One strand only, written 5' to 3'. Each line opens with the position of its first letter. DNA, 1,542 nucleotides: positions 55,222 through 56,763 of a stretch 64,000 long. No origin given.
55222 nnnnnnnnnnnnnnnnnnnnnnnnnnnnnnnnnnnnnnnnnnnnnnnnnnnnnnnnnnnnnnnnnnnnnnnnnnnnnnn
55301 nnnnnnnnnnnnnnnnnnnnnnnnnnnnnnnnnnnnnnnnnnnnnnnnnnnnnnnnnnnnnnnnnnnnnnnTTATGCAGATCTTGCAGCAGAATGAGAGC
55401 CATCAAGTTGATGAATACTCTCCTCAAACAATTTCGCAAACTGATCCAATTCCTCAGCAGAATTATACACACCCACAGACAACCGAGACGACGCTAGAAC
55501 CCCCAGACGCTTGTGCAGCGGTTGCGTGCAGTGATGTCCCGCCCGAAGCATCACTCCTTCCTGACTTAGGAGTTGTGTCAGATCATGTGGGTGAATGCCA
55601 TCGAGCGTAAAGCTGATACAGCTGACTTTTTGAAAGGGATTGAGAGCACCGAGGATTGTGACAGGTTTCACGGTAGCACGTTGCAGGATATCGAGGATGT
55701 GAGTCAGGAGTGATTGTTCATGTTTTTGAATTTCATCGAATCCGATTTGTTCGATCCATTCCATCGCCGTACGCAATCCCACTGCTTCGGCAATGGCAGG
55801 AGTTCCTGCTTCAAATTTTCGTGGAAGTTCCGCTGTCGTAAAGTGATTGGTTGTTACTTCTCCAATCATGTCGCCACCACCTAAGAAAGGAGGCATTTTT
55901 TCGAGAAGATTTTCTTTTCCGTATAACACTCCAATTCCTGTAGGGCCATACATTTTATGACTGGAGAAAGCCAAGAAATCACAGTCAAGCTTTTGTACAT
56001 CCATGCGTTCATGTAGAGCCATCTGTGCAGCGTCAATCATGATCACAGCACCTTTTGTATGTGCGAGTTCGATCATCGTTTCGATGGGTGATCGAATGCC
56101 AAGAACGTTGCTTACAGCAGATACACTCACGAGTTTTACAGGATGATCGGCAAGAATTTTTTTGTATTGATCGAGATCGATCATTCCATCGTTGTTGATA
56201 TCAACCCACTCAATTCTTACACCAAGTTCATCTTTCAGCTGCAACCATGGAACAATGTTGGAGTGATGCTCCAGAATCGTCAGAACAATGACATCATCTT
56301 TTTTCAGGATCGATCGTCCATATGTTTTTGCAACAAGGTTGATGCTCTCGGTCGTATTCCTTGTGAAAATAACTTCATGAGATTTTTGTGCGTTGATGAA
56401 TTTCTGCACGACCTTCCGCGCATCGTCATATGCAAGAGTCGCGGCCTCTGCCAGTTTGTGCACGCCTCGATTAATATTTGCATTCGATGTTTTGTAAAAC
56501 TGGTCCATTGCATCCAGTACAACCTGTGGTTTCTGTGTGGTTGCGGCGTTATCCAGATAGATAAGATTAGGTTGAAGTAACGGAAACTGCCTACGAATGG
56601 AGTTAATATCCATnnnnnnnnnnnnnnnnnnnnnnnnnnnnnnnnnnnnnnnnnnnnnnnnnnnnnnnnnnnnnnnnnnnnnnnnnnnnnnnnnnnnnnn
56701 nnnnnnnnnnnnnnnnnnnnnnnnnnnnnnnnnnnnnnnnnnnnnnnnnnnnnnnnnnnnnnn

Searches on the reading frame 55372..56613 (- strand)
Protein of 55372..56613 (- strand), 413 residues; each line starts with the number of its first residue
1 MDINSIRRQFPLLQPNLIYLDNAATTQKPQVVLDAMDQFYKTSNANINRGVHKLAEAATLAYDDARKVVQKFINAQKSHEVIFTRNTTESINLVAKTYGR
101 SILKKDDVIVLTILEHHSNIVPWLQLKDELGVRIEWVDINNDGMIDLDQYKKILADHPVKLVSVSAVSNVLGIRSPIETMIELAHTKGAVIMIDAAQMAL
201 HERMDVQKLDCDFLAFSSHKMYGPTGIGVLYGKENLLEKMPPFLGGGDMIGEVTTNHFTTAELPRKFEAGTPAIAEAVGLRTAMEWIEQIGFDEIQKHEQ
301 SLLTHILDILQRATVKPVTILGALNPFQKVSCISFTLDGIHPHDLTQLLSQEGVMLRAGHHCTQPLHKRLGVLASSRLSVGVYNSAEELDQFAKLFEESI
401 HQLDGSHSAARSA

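Call 37: search_protein_families(library=pfam, proteins=[window:55372-56613:-], max_evalue=0.0001)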
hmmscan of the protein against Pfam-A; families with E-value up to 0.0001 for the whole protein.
window:55372-56613:- (413 aa): 1 family
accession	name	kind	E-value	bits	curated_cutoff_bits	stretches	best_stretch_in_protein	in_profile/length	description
PF00266.25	Aminotran_5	-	2.9e-141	471.2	21.5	1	18-392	1-371/371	Aminotransferase class-V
